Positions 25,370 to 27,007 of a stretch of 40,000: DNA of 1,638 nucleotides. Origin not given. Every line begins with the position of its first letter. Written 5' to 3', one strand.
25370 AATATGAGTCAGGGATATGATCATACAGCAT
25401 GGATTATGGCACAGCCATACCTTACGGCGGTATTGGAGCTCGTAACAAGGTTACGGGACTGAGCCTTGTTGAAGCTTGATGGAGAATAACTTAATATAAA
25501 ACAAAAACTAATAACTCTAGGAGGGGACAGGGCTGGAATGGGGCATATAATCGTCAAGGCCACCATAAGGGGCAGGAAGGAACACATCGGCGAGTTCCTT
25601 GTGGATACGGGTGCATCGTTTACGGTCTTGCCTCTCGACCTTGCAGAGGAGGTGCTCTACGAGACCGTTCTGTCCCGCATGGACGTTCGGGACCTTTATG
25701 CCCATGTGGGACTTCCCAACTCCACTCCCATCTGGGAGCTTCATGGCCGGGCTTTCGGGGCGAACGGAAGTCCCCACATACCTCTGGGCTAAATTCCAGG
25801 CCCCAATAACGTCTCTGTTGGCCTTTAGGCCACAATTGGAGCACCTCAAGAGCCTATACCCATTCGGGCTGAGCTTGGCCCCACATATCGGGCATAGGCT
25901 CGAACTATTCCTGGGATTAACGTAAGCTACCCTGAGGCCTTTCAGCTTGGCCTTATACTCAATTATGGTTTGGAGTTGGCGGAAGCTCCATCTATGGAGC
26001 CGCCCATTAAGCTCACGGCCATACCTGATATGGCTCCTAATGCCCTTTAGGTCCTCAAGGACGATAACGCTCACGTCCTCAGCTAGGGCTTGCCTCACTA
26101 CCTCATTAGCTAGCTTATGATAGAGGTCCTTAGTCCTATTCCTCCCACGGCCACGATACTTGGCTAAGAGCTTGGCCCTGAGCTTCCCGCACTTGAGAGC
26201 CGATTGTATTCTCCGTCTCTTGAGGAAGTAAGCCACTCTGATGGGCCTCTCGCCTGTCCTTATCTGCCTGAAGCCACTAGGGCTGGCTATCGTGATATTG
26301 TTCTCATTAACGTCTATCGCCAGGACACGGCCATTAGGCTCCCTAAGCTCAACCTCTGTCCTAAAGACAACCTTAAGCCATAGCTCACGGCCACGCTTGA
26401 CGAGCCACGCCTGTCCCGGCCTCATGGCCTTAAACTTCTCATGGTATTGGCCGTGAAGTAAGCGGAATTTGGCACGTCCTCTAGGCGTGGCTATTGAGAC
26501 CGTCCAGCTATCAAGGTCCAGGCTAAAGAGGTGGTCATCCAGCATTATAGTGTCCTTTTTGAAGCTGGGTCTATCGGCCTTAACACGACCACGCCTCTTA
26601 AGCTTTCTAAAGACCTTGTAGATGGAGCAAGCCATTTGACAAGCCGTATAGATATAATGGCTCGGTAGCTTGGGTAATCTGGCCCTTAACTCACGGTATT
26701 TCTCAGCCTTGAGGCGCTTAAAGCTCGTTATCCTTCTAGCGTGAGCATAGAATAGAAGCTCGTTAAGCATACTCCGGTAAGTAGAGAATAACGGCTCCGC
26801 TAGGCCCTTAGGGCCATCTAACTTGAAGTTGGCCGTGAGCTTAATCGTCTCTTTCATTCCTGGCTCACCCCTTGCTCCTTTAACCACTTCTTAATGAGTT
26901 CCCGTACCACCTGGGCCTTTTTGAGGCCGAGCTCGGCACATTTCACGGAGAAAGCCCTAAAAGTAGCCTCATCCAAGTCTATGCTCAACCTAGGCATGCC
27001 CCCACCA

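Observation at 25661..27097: tnpB element carrying a translationally coupled RHH gene in the tnpA position, inserted into a retropepsin-like protease gene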

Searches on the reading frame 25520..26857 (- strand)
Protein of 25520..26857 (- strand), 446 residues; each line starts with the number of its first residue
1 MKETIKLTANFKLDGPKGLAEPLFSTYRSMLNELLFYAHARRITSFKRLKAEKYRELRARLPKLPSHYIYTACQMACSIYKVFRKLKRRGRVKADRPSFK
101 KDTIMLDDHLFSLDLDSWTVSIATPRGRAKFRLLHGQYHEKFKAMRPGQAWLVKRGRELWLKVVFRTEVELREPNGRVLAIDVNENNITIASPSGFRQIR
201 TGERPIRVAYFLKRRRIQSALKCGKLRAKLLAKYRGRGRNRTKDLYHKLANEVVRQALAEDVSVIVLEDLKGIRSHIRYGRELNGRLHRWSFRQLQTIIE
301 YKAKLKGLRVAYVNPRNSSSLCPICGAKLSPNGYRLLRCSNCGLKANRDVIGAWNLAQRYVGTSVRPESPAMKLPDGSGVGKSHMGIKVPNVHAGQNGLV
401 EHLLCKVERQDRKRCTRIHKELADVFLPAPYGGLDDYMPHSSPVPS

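Call 3: search_protein_families(library=pfam, proteins=[window:25520-26857:-], max_evalue=0.1)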
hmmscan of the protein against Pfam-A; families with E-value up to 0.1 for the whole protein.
seq(446 aa): 7 families
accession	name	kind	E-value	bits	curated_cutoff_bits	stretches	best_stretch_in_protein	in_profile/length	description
PF07282.18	Cas12f1-like_TNB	-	8.4e-20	71.1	26.3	1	292-356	1-60/60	Cas12f1-like, TNB domain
PF01385.25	OrfB_IS605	-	0.00046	20.8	30.5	1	172-273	12-119/120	Probable transposase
PF22126.3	C2c1_RuvC-like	-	0.0089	16.3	27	1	262-320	35-93/179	C2c1 CRISPR-Cas endonuclease, RuvC-like domain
PF13248.11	Zn_ribbon_3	-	0.017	15.1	27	0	321-329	18-26/26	zinc-ribbon domain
PF12773.13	DZR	-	0.03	14.9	27.3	1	317-345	10-33/45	Double zinc ribbon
PF00130.28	C1_1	-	0.033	14.4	26.5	1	318-346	10-38/53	Phorbol esters/diacylglycerol binding domain (C1 domain)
PF16988.10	Vps36-NZF-N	-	0.096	12.6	27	0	321-351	11-48/65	Vacuolar protein sorting 36 NZF-N zinc-finger domain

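Call 11: find_related_loci(query=window:25700-26857:-, collection=genome_contigs, flank=4000)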
Query seq(386 aa) (386 aa) in genome_contigs; peptide patterns used: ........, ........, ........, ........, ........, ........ (x = any residue, [..] = any of these).
99 stretches matched a pattern; 44 encode a relative of the query (tblastn E <= 1e-3); 44 distinct loci.
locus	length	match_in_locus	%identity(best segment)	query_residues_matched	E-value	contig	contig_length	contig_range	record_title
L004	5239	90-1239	84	3-386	0e+0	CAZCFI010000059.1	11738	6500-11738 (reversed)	MAG TPA_asm: uncultured Thermoproteales archaeon isolate SRP141559_co1_190 genome assembly, contig: NODE_3159_length_117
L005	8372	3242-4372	67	3-377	1e-173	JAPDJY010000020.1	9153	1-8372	MAG: Thermoproteota archaeon isolate S9B3_HD70 c_000000001711, whole genome shotgun sequence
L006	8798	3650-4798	59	3-384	6e-150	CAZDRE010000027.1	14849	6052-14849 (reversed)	MAG TPA_asm: uncultured Candidatus Bathyarchaeia archaeon isolate SRP338002_co1_87 genome assembly, contig: NODE_3764_le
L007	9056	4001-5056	62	3-359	1e-149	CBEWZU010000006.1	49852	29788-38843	MAG TPA_asm: uncultured Archaeoglobaceae archaeon isolate SRR24791474_metabat2_35 genome assembly, contig: ERZ25515408.1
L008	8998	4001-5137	58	4-380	4e-148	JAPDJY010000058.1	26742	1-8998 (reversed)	MAG: Thermoproteota archaeon isolate S9B3_HD70 c_000000000536, whole genome shotgun sequence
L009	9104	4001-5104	62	3-370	1e-146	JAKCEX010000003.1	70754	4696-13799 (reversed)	MAG: Candidatus Geocrenenecus arthurdayi isolate LGB-05.bin.6 NODE_88_length_70754_cov_89.792430, whole genome shotgun s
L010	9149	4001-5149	59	3-384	6e-146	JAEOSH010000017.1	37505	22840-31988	MAG: Candidatus Baldrarchaeum yapensis isolate Yap30.bin9.72 contig_82, whole genome shotgun sequence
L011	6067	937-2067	59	1-377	3e-145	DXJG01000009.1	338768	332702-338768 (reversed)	MAG TPA_asm: Candidatus Baldrarchaeota archaeon isolate MAG_95 contig_6642, whole genome shotgun sequence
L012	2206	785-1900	58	3-372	9e-152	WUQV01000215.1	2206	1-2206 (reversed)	MAG: Candidatus Bathyarchaeota archaeon isolate ILS 300 k141_37336, whole genome shotgun sequence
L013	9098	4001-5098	58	3-370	3e-140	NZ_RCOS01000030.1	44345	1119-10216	Candidatus Methanodesulfokora washburnensis strain MDKW Ga0080004_1098748, whole genome shotgun sequence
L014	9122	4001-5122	57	1-377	2e-138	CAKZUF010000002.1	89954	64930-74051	MAG: uncultured archaeon isolate S1_Bin_METABAT__127_sub_1 genome assembly, contig: c_000000670229, whole genome shotgun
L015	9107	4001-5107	59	3-372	2e-134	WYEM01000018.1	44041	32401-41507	MAG: Thaumarchaeota archaeon isolate EvPrim.Bin14 NODE_73_length_44041_cov_27.8161, whole genome shotgun sequence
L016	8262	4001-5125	56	3-377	1e-132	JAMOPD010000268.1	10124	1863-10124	MAG: Thermococcaceae archaeon isolate 4559-240_metabat1_scaf2bin.019 4559-240_scaffold_3698_c1, whole genome shotgun seq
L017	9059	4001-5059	59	3-359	1e-132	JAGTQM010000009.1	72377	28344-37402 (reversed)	MAG: Candidatus Bathyarchaeota archaeon isolate QZM_A2_bin_24 QZM_A2_bin_24_scaffold_187_curated, whole genome shotgun s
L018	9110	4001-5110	55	3-372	8e-132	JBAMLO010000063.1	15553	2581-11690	MAG: Nitrososphaera sp. isolate MAG7 ExploCarb_3808S_S2_959_length_15553_cov_8, whole genome shotgun sequence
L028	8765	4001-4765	71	3-257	4e-121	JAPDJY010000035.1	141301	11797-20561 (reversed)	MAG: Thermoproteota archaeon isolate S9B3_HD70 c_000000000043, whole genome shotgun sequence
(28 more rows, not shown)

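Call 18: search_solved_structures(query=window:25700-26857:-, max_evalue=0.01, show_alignments=2)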
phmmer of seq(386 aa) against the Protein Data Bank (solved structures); distinct sequences matched with E-value up to 0.01: 15.
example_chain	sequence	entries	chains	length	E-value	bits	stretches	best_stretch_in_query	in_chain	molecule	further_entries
8hr5_A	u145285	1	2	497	5e-14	55.4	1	206-372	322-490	Transposase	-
9nzq_A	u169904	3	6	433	3.8e-12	49.2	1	148-361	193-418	Cas12f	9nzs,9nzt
9nzo_B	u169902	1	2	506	2.5e-10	43.3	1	225-327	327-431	Cas12f Effector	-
9nzr_A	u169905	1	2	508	2.5e-10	43.3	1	225-327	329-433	Cas12f Nuclease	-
7wju_A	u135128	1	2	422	3.1e-10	43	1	227-358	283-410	OrfB_Zn_ribbon domain-containing protein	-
8j12_A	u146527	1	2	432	3.3e-10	42.9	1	227-358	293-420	Transposase IS605 OrfB C-terminal domain-containing protein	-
8dzj_A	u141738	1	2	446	3.6e-10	42.7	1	228-358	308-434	OrfB_Zn_ribbon domain-containing protein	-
8j3r_A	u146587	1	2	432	4.8e-10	42.3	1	227-358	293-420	Transposase IS605 OrfB C-terminal domain-containing protein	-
9nzp_A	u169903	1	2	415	1.8e-09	40.5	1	282-368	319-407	IS200/IS605 family element transposase accessory protein TnpB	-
8j1j_A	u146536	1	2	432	3.2e-09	39.6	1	228-358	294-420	Transposase IS605 OrfB C-terminal domain-containing protein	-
9i8y_A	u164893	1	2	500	7.4e-09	38.4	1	233-346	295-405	CRISPR-associated endodeoxyribonuclease Cas12f1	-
7l48_A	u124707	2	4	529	1.5e-05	27.6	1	211-358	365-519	Cas12f | Cas12f1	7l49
7c7l_A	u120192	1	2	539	1.7e-05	27.4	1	211-358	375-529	CRISPR-associated protein Cas14a.1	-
9b0l_P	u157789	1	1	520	2.5e-05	26.8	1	225-357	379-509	TnpB-like protein L79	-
23vu_A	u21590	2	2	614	0.0088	18.4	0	240-361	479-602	UnCas12m4a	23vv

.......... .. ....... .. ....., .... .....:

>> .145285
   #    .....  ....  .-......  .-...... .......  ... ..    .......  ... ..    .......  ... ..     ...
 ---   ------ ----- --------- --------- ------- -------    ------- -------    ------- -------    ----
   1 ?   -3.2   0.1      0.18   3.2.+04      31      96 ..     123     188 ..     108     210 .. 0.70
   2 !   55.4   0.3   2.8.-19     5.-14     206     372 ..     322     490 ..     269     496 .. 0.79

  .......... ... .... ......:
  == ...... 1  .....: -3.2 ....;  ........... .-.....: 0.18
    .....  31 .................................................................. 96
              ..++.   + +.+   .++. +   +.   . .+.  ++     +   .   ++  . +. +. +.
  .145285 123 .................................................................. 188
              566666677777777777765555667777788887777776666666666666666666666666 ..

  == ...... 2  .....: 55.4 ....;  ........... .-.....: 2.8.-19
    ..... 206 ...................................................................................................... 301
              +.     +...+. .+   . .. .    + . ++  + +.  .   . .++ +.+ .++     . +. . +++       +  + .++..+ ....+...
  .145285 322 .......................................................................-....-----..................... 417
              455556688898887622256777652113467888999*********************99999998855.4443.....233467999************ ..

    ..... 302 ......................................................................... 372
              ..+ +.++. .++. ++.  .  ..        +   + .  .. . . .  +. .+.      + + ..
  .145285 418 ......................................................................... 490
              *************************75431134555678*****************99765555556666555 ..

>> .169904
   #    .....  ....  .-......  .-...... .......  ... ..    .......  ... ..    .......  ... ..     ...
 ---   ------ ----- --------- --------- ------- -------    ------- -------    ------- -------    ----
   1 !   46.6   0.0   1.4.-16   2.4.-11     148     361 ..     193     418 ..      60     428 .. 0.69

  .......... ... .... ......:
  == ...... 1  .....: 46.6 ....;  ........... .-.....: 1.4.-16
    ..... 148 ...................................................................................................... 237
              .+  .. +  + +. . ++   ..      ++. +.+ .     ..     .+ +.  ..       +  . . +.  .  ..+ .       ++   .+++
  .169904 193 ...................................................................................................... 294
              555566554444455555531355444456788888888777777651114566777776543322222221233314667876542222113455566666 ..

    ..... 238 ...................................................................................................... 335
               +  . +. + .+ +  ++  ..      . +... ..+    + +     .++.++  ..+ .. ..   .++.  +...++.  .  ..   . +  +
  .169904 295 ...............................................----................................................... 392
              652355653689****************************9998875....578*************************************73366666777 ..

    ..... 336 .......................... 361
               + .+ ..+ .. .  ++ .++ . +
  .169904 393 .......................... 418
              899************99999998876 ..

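Call 64: search_protein_families(library=padloc, proteins=[window:25700-26857:-], max_evalue=0.01)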
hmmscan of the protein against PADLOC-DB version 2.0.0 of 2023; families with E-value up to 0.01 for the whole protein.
seq(386 aa): 28 families (the best 25 are shown)
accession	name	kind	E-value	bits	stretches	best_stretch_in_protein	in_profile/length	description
PDLC01039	Csx1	-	6.9e-34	115.9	1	51-357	48-308/315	found elsewhere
PDLC01691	Cas12f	-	1.6e-31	108.4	1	60-359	62-328/332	CAS-V-F; effector__SPE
PDLC00932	Cas12u3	-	4.4e-28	96.8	1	208-360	236-389/398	Cas12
PDLC01699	Cas12f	-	1.1e-26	92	1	148-358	173-390/399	CAS-V-F; effector__SPE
PDLC01673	Cas12f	-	2.5e-19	67.6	1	209-359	355-499/507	CAS-V-F; effector__SPE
PDLC01677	Cas12f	-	2.4e-18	64.4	1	210-359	355-499/506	Cas14b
PDLC01674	Cas12f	-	8.9e-15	52.6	1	81-364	88-362/389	CAS-V-F; effector__SPE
PDLC01678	Cas12f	-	8.9e-15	52.6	1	81-364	88-362/389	Cas14c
PDLC00933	Cas12u4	-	3.3e-10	37.4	1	282-360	358-439/488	Cas12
PDLC01654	Cas12b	-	5e-10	36.8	1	194-361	442-617/664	CAS-V-B; effector__SPE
PDLC01656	Cas12b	-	5e-10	36.8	1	194-361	442-617/664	Cas12b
PDLC01700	Cas12f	-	6.3e-10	36.6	1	282-365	344-427/458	CAS-V-F; effector__SPE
PDLC01672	Cas12f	-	9.8e-09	32.6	1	233-359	345-477/486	CAS-V-F; effector__SPE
PDLC00930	Cas12u1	-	9.5e-08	29.3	1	234-359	404-529/533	Cas12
PDLC01698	Cas12f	-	2.2e-07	28.6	1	282-361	343-410/411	CAS-V-F; effector__SPE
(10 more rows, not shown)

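Call 65: search_protein_families(library=ncbifam, proteins=[window:25700-26857:-], max_evalue=0.01)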
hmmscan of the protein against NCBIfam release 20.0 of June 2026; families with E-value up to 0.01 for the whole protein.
seq(386 aa): 7 families
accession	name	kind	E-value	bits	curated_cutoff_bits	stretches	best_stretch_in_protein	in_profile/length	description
NF040570.1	guided_TnpB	subfamily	5.1e-48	164.3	100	1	26-359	28-389/389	RNA-guided endonuclease TnpB family protein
NF049972.1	CRISPR_Cas12f2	exception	4.5e-27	95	450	1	68-360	198-519/524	type V CRISPR-associated effector Cas12f2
TIGR01766.2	TIGR01766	domain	2.7e-23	82.3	32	1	239-319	2-82/82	IS200/IS605 family accessory protein TnpB-related protein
NF038281.1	IS200_TnpB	exception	2.2e-12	46.8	425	1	171-358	170-357/360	IS200/IS605 family element RNA-guided endonuclease TnpB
NF038280.1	IS607_TnpB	exception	6.9e-07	28.5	350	1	218-364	253-396/431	IS607 family element RNA-guided endonuclease TnpB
NF033949.1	Cas12b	equivalog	0.0011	17.2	150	1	257-327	968-1036/1253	type V CRISPR-associated protein Cas12b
NF038191.1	V_Cas12k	exception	0.0083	14.5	150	0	278-312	574-608/629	type V CRISPR-associated protein Cas12k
